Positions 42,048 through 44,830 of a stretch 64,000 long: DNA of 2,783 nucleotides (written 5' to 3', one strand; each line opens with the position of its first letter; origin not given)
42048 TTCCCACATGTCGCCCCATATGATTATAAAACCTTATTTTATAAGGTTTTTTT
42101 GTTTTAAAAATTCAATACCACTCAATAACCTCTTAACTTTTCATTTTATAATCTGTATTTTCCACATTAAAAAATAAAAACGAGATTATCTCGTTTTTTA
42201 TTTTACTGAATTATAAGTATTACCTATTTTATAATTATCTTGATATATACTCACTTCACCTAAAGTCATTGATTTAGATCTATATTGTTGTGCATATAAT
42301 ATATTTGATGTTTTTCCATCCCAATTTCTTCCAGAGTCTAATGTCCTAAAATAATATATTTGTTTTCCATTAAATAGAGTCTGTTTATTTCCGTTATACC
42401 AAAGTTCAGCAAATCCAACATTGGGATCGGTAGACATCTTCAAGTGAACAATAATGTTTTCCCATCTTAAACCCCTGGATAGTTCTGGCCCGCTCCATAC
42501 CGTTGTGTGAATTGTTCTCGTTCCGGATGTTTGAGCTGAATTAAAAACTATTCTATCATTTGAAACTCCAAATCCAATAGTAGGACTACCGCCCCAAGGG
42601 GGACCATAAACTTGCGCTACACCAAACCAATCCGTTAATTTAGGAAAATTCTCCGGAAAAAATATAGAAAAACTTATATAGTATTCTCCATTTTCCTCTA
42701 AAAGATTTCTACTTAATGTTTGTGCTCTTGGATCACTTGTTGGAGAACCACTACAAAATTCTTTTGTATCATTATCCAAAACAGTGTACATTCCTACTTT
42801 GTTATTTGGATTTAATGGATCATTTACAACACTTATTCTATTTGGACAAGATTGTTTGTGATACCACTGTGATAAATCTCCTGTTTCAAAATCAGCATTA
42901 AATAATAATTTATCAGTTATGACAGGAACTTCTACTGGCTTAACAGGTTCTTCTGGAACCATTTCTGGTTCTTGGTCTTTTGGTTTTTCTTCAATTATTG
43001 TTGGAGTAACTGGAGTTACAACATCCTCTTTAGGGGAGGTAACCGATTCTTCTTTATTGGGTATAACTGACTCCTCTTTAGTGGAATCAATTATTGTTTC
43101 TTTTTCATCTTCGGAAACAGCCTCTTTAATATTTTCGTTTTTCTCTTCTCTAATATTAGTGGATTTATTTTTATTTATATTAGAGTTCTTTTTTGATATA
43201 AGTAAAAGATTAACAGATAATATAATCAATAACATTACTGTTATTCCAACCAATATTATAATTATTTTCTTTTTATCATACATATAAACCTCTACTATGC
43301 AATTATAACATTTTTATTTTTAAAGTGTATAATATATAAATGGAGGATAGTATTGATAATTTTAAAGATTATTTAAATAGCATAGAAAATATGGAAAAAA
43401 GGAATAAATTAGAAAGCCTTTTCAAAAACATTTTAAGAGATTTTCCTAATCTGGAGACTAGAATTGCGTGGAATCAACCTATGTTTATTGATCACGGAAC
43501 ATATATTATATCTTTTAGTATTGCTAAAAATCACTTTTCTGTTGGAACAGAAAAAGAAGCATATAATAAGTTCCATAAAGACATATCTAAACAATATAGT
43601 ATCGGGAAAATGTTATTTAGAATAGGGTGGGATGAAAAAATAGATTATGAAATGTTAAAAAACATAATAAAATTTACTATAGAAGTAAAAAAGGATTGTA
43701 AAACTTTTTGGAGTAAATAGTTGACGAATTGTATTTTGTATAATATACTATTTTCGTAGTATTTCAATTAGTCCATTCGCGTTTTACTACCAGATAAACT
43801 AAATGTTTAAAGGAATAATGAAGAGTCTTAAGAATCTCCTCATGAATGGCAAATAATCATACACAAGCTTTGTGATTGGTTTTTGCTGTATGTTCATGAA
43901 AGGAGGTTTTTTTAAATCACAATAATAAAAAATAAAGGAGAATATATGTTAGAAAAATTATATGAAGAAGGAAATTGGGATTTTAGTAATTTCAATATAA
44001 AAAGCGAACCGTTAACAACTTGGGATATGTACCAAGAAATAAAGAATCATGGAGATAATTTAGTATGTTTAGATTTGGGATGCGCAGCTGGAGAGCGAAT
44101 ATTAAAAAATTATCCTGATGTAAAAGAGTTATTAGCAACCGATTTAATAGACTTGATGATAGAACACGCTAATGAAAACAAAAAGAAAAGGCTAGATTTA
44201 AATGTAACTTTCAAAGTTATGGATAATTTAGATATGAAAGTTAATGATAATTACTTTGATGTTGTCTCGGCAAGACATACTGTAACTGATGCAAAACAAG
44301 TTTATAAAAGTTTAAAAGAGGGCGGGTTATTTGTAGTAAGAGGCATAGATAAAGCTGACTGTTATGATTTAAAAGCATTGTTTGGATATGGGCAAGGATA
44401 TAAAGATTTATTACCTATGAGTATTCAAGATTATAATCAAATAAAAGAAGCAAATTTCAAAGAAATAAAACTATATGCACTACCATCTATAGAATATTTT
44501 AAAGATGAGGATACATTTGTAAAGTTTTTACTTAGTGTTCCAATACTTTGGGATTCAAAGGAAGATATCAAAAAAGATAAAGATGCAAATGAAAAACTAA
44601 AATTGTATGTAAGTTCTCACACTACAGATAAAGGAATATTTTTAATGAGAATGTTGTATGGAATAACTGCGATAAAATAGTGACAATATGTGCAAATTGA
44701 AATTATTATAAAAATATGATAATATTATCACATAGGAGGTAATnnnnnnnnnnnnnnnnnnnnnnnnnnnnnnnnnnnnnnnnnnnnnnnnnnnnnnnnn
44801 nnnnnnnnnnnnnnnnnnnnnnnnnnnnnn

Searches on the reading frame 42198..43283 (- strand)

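Call 24: search_protein_families(library=pfam, proteins=[window:42198-43283:-], max_evalue=0.05)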
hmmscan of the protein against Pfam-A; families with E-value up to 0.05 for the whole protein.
window:42198-43283:- (361 aa): 3 families
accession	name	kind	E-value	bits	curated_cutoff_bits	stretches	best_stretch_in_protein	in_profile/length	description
PF14099.13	Polysacc_lyase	-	3.3e-18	66.8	29.9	1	132-309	1-177/210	Polysaccharide lyase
PF15345.11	TMEM51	-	0.0013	18.9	25.5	1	7-87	63-138/237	Transmembrane protein 51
PF15240.11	Pro-rich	-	0.037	14.8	30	0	17-115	1-83/175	Proline-rich protein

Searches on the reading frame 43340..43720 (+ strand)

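Call 24: search_protein_families(library=pfam, proteins=[window:43340-43720:+], max_evalue=0.05)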
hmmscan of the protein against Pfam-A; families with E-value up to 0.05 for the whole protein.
window:43340-43720:+ (126 aa): 2 families
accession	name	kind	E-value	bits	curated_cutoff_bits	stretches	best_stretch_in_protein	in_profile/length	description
PF08818.16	DUF1801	-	2.1e-12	47.7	27.2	1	20-114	1-85/85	Domain of unknown function (DU1801)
PF18899.5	DUF5655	-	0.0009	19.7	24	1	26-106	18-98/109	Domain of unknown function (DUF5655)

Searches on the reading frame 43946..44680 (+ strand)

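Call 24: search_protein_families(library=pfam, proteins=[window:43946-44680:+], max_evalue=0.05)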
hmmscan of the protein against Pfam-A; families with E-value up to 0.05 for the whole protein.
window:43946-44680:+ (244 aa): 7 families
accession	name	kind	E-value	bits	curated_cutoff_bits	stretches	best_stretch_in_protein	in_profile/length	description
PF13847.12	Methyltransf_31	-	1.3e-10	41.5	27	1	37-135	3-113/145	Methyltransferase domain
PF13649.12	Methyltransf_25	-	7e-09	36.7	27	1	42-127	2-97/97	Methyltransferase domain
PF08241.18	Methyltransf_11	-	1.3e-08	35.8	21.2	1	42-125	1-82/95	Methyltransferase domain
PF01209.24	Ubie_methyltran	-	0.00038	20.3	20.1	1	34-194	44-207/233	ubiE/COQ5 methyltransferase family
PF08242.18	Methyltransf_12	-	0.0011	20.1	30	1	42-126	1-95/98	Methyltransferase domain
PF13489.12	Methyltransf_23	-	0.0025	18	27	1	38-135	23-120/164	Methyltransferase domain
PF03291.22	mRNA_G-N7_MeTrfase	-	0.019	14.5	26.6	1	18-95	44-127/315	mRNA (guanine-N(7))-methyltransferase domain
